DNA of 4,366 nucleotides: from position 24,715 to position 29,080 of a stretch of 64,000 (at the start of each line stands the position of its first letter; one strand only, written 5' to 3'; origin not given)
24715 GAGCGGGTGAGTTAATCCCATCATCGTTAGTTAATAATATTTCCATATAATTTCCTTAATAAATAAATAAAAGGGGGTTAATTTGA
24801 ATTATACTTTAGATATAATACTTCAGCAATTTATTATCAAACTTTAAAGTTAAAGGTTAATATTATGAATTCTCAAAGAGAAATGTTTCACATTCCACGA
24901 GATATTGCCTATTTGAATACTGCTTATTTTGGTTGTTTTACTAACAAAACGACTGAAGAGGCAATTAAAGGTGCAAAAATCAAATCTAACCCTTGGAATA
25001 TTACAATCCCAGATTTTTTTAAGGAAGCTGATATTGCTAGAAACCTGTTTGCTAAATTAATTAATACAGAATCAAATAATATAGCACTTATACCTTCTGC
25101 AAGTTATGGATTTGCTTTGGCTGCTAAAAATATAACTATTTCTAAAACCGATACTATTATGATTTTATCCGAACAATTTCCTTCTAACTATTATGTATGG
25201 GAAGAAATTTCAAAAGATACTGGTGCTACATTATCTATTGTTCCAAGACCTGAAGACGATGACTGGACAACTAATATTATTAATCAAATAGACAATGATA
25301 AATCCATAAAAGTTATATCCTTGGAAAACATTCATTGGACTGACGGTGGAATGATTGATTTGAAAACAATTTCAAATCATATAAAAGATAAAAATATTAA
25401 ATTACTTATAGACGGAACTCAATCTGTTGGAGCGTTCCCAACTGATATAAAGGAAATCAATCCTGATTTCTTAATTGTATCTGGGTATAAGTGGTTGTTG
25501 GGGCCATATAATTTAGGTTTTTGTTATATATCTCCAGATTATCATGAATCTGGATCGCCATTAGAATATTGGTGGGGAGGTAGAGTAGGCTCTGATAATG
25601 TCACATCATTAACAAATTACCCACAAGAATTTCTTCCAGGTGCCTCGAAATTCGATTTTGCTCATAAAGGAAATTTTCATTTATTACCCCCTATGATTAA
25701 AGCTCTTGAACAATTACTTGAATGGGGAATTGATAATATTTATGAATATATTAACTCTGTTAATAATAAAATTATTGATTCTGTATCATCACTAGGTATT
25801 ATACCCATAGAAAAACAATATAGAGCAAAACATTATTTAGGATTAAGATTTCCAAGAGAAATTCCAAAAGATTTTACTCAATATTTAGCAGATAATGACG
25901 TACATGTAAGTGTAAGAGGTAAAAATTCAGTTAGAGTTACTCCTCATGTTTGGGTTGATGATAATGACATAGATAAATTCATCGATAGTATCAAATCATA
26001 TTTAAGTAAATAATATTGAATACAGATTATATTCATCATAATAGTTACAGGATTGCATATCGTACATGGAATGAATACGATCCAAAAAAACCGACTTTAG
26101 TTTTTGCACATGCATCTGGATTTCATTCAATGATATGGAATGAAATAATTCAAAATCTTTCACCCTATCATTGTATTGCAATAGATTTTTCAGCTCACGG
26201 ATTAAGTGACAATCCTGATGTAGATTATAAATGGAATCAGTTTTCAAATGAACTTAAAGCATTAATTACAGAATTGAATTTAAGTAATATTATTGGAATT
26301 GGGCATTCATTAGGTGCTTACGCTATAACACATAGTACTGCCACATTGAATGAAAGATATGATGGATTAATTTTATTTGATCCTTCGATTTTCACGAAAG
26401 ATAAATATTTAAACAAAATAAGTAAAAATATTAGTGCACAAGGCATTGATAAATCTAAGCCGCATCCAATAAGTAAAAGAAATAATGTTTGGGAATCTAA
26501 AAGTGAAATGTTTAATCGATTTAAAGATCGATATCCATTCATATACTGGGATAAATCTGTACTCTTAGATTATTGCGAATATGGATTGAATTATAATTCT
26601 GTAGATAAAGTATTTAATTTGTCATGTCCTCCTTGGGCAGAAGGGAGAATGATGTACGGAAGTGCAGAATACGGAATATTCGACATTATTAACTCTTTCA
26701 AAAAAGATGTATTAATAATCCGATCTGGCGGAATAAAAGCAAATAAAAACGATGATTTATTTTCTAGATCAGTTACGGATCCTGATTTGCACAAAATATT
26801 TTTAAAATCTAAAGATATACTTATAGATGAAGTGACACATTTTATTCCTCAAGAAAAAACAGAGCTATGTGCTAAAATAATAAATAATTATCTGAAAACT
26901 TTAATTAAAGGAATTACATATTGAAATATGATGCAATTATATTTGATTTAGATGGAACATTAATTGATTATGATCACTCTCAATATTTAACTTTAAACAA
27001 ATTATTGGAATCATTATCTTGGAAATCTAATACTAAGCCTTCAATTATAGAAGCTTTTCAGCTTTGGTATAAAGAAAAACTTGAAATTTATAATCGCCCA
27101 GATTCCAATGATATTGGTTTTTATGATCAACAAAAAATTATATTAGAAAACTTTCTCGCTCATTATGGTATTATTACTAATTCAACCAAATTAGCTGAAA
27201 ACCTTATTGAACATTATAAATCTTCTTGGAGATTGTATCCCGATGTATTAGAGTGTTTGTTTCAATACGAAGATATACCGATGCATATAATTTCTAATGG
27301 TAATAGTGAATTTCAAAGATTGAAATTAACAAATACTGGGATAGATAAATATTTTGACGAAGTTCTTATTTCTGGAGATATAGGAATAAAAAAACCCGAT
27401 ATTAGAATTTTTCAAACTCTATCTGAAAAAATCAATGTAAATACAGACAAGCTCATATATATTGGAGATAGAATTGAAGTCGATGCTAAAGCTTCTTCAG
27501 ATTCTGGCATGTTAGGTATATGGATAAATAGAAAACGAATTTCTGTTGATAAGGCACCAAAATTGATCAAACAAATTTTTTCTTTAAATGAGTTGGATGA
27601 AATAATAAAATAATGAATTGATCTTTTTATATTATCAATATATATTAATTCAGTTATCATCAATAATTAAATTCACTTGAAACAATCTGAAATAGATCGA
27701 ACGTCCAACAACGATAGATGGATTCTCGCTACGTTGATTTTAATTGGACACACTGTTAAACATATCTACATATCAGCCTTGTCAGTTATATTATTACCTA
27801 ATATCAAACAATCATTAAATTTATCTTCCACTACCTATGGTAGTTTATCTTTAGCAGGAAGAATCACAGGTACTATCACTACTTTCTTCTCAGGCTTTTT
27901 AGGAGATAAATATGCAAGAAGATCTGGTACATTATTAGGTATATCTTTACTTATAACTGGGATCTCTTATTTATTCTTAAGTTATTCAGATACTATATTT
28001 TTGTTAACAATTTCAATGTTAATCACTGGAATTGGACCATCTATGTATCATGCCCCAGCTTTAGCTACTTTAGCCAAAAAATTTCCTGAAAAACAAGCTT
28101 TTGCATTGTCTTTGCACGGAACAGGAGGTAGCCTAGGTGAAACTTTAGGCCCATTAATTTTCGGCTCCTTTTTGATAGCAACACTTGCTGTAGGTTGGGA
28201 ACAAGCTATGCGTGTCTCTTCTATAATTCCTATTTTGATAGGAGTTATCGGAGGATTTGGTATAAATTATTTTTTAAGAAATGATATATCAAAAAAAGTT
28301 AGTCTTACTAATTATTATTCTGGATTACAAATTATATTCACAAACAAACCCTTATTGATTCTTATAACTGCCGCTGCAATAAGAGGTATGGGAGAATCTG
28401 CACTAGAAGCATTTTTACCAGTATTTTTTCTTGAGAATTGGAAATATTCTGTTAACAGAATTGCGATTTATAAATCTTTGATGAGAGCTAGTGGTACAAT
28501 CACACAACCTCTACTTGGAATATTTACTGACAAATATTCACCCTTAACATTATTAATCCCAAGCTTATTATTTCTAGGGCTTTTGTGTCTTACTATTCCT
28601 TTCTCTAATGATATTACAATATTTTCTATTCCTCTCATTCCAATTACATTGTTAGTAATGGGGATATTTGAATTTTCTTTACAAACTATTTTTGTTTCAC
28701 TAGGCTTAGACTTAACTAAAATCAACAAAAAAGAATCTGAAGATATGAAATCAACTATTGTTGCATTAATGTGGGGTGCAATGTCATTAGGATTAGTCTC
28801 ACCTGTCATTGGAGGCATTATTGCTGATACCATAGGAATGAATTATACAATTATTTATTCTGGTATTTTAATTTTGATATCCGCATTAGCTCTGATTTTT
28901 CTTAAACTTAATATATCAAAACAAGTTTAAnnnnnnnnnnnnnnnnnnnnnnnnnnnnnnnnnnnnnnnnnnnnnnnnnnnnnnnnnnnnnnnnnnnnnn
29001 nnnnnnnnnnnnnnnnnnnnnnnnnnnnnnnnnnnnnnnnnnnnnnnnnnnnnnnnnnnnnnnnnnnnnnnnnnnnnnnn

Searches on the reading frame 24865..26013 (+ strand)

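Call 8: search_protein_families(library=ncbifam, proteins=[window:24865-26013:+])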
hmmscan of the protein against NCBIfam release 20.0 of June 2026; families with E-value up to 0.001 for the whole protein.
window:24865-26013:+ (382 aa): 23 families
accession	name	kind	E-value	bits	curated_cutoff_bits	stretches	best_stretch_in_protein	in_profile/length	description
TIGR01979.1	sufS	subfamily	1e-22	80.6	475.1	1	57-346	66-353/403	SufS family cysteine desulfurase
NF041166.1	f2_encap_cargo1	exception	1e-14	54.6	800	1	58-296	294-527/623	family 2A encapsulin nanocompartment cargo protein cysteine desulfurase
NF006791.0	PRK09295.1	equivalog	1.8e-13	50.4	661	1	59-307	73-317/406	cysteine desulfurase SufS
NF008126.0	PRK10874.1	equivalog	2.1e-12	46.9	607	1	58-239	68-248/401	cysteine desulfurase CsdA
TIGR01977.1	am_tr_V_EF2568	hypoth_equivalog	6.5e-12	45.1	377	1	58-259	49-246/376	cysteine desulfurase family protein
TIGR03392.1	FeS_syn_CsdA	equivalog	7.3e-11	41.9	493.6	1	81-240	89-246/398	cysteine desulfurase CsdA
TIGR01814.1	kynureninase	equivalog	4.3e-10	39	246.4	1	32-238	56-258/400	kynureninase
TIGR03301.1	PhnW-AepZ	equivalog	1.1e-09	38.2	360.8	1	58-222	36-200/355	2-aminoethylphosphonate aminotransferase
NF006810.0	PRK09331.1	subfamily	6e-09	35.2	301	1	132-226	143-239/397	Sep-tRNA:Cys-tRNA synthetase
NF051467.1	peri_mod_PvdN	equivalog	3.4e-08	32.6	650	1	38-376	78-421/425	pyoverdine-tailoring periplasmic protein PvdN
NF010006.0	PRK13479.1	equivalog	3.6e-08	32.9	296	1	91-222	76-206/369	2-aminoethylphosphonate--pyruvate transaminase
TIGR01976.1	am_tr_V_VC1184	hypoth_equivalog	5e-08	32.6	352.35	1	56-228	64-237/401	cysteine desulfurase-like protein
NF002806.0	PRK02948.1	subfamily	6.7e-08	31.9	304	1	57-227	47-217/381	IscS subfamily cysteine desulfurase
TIGR02006.1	IscS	equivalog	2.4e-07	30.1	643.2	1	56-223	50-217/402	IscS subfamily cysteine desulfurase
NF010611.0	PRK14012.1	equivalog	6.7e-07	28.6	548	1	55-222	53-220/406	IscS subfamily cysteine desulfurase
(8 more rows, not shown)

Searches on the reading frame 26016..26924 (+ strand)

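Call 8: search_protein_families(library=ncbifam, proteins=[window:26016-26924:+])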
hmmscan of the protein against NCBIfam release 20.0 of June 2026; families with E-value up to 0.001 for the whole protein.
window:26016-26924:+ (302 aa): 17 families
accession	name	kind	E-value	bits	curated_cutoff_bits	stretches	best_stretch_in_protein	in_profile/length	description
NF002938.0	PRK03592.1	equivalog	6.4e-12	45.4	241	1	25-125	30-131/298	haloalkane dehalogenase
TIGR02427.1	protocat_pcaD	equivalog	5.2e-11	42.4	255.85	1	15-125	4-114/251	3-oxoadipate enol-lactonase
NF051487.1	bifunc_PcaCD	exception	6.8e-10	38.6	430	1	16-104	163-252/413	bifunctional 4-carboxymuconolactone decarboxylase/3-oxoadipate enol-lactonase PcaCD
NF002873.0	PRK03204.1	equivalog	7.7e-10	38.6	466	1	24-140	33-152/286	haloalkane dehalogenase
NF051488.1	bifunc_PcaDC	exception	1.3e-09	37.7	390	1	22-144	11-133/375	bifunctional 3-oxoadipate enol-lactonase/4-carboxymuconolactone decarboxylase PcaDC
NF008340.0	PRK11126.1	equivalog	9.4e-09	34.9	261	1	20-119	9-108/255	2-succinyl-6-hydroxy-2,4-cyclohexadiene-1-carboxylate synthase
NF050089.1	i_nPHAscl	equivalog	1.5e-08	34.1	300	1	10-122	6-116/288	intracellular short-chain-length polyhydroxyalkanoate depolymerase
TIGR03695.1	menH_SHCHC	equivalog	1.8e-08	34.1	208.55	1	25-120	2-101/252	2-succinyl-6-hydroxy-2,4-cyclohexadiene-1-carboxylate synthase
NF045632.1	hydroxlase_HsaD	equivalog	6.1e-08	31.9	400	1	12-126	23-140/290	4,5:9,10-diseco-3-hydroxy-5,9,17-trioxoandrosta-1(10),2-diene-4-oate hydrolase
NF007954.0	PRK10673.1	equivalog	6.5e-08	32.2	399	1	50-122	42-113/255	esterase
NF004514.1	PRK05855.1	equivalog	2.5e-07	29.7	455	1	8-101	7-102/578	SDR family oxidoreductase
NF058580.1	lipase_V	equivalog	1.2e-06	28.3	300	1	6-103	8-103/230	EstV family lipase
NF011457.0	PRK14875.1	equivalog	1.2e-06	27.7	307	1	23-123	130-231/372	acetoin dehydrogenase dihydrolipoyllysine-residue acetyltransferase subunit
TIGR03056.1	bchO_mg_che_rel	equivalog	1.1e-05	24.6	172.55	1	24-102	27-107/278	alpha/beta fold hydrolase BchO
TIGR01738.1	bioH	equivalog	0.00058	19.6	206.95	1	26-139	5-116/245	pimeloyl-ACP methyl ester esterase BioH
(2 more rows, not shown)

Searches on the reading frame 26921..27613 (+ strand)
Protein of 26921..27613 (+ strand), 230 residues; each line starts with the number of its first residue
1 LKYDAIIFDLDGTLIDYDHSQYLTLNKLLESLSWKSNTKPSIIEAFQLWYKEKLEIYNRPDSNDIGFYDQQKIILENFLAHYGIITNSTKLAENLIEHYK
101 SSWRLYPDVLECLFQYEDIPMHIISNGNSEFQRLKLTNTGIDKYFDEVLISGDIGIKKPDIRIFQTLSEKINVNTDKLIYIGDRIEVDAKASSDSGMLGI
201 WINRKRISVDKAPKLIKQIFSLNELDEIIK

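Call 8: search_protein_families(library=ncbifam, proteins=[window:26921-27613:+])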
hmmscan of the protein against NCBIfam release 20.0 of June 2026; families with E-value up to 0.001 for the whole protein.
window:26921-27613:+ (230 aa): 35 families (the best 25 are shown)
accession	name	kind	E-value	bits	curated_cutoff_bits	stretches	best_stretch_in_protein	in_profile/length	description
TIGR02254.1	YjjG_YfnB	equivalog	1.8e-31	109.4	159.9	1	3-228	1-222/223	YjjG family noncanonical pyrimidine nucleotidase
TIGR02253.1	CTE7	subfamily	2e-31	109.5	169.75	1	5-228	4-220/221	TIGR02253 family HAD-type hydrolase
TIGR02252.1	DREG-2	subfamily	1.3e-25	90.4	155.2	1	5-201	2-203/203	HAD hydrolase, REG-2-like, family IA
NF052576.1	PymNtasePynAStpc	equivalog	1.2e-22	80.6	350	1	1-229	1-227/229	pyrimidine 5'-nucleotidase PynA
NF006976.0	PRK09449.1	equivalog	1.9e-22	79.9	183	1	1-229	1-222/225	pyrimidine 5'-nucleotidase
TIGR01428.1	HAD_type_II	equivalog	6.5e-19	68.7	125.4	1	4-205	2-193/197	haloacid dehalogenase type II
TIGR01549.1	HAD-SF-IA-v1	subfamily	1.4e-15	58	23.3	1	104-194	62-147/149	HAD-IA family hydrolase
NF009695.0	PRK13222.1-2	equivalog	7.7e-14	51.7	225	1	97-197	87-188/226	phosphoglycolate phosphatase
NF008018.0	PRK10748.1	equivalog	2.1e-13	50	225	1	4-211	11-216/238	5-amino-6-(5-phospho-D-ribitylamino)uracil phosphatase YigB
NF053830.1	RUBPPhHalo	equivalog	2e-11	44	330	1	3-206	2-207/234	ribulose-1,5-bisphosphate 5-phosphatase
TIGR02247.1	HAD-1A3-hyp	subfamily_domain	3.5e-11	43.2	125.4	1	3-215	2-208/211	epoxide hydrolase N-terminal domain-like phosphatase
NF009697.0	PRK13222.1-4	equivalog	1.2e-10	41.1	327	1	100-191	90-184/232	phosphoglycolate phosphatase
TIGR01449.2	PGP_bact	equivalog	1.4e-10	41.1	180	1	6-198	1-180/213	phosphoglycolate phosphatase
TIGR01662.1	HAD-SF-IIIA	subfamily_domain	7.1e-10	39.1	44.6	1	100-203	21-139/141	HAD-IIIA family hydrolase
NF007854.0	PRK10563.1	equivalog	2.8e-09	37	211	1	113-197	96-180/221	6-phosphogluconate phosphatase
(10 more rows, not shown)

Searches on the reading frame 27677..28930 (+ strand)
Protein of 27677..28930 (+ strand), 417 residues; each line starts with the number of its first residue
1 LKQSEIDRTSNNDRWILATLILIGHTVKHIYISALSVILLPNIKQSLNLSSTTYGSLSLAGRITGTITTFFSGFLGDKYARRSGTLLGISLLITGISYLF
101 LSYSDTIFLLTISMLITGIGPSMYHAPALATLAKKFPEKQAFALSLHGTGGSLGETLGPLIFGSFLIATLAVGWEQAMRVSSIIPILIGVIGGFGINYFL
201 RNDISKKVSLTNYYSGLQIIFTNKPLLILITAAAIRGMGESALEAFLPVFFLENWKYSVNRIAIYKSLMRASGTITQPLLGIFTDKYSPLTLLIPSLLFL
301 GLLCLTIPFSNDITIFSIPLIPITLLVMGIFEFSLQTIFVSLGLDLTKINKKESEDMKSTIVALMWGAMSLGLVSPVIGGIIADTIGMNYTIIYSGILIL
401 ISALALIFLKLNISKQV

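Call 8: search_protein_families(library=ncbifam, proteins=[window:27677-28930:+])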
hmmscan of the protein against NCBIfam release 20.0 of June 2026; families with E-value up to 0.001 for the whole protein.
window:27677-28930:+ (417 aa): 8 families
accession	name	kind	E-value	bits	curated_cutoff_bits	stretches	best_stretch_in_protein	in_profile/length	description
TIGR00881.1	2A0104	subfamily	2.7e-15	56.3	407.75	1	29-191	7-166/379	phosphoglycerate transporter protein PgtP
TIGR00900.1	2A0121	subfamily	2.6e-12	46.8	319.6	2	17-139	211-332/364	H+ Antiporter protein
TIGR00895.1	2A0115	subfamily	9.7e-11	41.2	418.55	1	9-189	10-185/398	aromatic acid/H+ symport family MFS transporter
TIGR00886.1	2A0108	subfamily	1.2e-09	37.8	311.7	1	34-314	19-316/368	NarK family nitrate/nitrite MFS transporter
NF047787.1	PhglyTportPgtP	equivalog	1.4e-08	33.9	750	1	20-199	33-207/451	phosphoglycerate transporter PgtP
TIGR04259.1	oxa_formateAnti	equivalog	1.9e-06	27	335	1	63-157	49-141/405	oxalate/formate MFS antiporter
NF038246.1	bile_salt_MFS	equivalog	2.6e-05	23.3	400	0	355-411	261-315/408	conjugated bile salt MFS transporter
TIGR00880.1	2_A_01_02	superfamily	0.00018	21.7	131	1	67-176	13-118/141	multidrug resistance protein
